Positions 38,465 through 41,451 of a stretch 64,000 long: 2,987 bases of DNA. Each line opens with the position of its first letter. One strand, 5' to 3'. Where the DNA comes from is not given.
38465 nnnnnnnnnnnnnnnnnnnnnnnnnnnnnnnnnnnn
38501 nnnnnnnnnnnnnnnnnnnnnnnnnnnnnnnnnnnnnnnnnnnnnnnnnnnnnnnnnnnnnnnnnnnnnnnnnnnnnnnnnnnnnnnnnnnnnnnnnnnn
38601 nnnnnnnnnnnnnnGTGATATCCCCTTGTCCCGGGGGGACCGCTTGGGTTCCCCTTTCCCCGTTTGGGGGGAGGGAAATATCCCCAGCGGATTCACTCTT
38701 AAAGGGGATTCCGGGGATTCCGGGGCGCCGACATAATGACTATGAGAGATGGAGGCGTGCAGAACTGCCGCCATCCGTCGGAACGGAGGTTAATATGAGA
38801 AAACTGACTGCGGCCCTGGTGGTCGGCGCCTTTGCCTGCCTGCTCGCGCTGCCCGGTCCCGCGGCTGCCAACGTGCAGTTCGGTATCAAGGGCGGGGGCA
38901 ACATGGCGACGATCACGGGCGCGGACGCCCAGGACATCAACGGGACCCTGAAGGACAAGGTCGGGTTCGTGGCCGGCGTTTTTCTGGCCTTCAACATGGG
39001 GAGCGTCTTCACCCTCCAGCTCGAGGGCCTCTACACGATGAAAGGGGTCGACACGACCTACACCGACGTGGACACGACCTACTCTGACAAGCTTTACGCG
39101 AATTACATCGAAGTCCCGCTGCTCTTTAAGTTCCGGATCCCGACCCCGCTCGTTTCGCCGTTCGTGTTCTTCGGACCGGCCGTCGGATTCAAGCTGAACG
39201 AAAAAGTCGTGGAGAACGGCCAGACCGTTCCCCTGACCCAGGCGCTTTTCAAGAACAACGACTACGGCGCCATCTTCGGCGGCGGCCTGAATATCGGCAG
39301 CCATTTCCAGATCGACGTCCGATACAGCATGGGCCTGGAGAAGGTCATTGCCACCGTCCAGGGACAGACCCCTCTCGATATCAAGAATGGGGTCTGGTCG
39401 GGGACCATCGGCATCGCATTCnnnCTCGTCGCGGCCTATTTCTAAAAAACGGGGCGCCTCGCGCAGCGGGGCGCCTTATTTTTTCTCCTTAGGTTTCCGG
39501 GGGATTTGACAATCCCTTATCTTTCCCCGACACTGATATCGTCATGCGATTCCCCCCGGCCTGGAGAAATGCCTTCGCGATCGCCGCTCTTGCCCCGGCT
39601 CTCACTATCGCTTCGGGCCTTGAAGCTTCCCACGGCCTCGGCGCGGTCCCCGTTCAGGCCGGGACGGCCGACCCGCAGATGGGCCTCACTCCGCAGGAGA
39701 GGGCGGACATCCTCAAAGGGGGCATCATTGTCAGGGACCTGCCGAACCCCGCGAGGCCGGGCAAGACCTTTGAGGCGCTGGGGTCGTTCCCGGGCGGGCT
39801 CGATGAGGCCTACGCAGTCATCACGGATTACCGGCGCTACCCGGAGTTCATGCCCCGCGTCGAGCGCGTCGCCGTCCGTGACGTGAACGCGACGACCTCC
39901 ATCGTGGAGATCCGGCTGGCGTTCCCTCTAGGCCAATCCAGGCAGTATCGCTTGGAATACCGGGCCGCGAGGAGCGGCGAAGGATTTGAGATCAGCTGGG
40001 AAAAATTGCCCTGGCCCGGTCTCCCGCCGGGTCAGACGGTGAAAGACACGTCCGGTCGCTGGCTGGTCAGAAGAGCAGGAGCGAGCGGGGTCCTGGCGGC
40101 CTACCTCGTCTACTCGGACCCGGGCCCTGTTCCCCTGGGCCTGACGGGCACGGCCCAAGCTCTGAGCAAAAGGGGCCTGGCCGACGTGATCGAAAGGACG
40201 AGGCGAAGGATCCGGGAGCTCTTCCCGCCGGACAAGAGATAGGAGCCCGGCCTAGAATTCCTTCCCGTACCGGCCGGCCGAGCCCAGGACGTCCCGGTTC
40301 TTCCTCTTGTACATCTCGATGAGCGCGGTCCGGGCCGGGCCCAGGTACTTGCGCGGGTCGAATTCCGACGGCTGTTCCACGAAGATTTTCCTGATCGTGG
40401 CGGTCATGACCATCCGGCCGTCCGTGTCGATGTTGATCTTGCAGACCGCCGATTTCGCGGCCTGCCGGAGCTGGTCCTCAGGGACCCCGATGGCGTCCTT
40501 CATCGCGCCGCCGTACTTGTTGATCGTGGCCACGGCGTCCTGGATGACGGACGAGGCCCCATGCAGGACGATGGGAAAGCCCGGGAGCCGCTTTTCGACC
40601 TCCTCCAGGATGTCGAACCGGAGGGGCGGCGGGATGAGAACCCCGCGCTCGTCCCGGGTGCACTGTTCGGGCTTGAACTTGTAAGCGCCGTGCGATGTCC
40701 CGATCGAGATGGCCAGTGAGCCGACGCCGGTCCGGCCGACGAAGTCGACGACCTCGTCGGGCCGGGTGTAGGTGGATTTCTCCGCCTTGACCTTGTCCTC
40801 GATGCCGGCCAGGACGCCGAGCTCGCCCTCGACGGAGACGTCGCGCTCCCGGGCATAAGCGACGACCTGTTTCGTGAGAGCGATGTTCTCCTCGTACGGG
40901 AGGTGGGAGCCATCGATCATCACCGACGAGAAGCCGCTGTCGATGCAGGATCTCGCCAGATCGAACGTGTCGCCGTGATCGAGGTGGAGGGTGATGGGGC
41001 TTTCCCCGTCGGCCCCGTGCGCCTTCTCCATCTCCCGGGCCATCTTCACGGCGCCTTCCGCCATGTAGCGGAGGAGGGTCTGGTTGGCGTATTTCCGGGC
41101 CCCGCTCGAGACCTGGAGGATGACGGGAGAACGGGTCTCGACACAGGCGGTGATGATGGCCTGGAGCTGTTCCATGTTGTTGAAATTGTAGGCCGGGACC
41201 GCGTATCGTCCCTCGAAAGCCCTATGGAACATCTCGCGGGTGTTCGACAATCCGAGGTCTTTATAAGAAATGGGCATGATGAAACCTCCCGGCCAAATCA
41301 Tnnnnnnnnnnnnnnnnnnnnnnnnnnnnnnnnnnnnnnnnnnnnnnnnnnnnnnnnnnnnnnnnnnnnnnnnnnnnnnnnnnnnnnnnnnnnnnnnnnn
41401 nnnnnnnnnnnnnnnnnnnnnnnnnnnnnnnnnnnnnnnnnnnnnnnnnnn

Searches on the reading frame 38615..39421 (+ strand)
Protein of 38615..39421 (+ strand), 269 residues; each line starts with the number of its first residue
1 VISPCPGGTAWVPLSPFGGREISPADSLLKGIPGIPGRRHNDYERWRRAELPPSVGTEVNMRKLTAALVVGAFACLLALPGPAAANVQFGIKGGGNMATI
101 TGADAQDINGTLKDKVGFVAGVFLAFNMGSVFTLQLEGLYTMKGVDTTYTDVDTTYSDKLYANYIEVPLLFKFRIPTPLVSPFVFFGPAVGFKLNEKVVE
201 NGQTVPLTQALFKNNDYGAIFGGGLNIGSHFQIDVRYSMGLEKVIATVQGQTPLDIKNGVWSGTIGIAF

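Call 82: search_protein_families(library=pfam, proteins=[window:38615-39421:+], max_evalue=0.0001)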
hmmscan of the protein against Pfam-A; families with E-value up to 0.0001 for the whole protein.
window:38615-39421:+ (269 aa): 1 family
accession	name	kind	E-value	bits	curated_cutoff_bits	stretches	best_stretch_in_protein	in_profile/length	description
PF13568.12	OMP_b-brl_2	-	1.8e-21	77.5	27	1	86-245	8-174/175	Outer membrane protein beta-barrel domain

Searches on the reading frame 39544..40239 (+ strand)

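Call 91: search_protein_families(library=pfam, proteins=[window:39544-40239:+], max_evalue=0.0001)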
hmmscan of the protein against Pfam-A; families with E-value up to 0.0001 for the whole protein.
window:39544-40239:+ (232 aa): 1 family
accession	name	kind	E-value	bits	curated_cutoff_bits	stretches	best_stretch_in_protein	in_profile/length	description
PF03364.25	Polyketide_cyc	-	2.5e-06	28.2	23.4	1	87-121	6-39/126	Polyketide cyclase / dehydrase and lipid transport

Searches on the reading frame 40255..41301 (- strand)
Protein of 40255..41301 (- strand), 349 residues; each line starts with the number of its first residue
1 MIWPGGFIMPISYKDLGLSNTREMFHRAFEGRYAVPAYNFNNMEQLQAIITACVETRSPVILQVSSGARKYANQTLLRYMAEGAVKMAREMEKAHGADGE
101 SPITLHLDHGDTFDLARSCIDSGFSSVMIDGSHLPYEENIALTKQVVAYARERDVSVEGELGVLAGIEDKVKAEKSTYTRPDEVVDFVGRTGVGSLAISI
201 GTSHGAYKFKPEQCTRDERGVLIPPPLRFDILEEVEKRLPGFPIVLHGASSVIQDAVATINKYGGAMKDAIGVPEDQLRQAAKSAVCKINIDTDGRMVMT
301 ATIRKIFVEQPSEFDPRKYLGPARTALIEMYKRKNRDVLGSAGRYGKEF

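Call 82: search_protein_families(library=pfam, proteins=[window:40255-41301:-], max_evalue=0.0001)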
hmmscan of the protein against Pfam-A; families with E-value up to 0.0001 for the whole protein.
window:40255-41301:- (349 aa): 1 family
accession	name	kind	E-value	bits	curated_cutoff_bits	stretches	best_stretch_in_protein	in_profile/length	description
PF01116.26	F_bP_aldolase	-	3.4e-92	309.3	25.5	1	20-344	2-277/277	Fructose-bisphosphate aldolase class-II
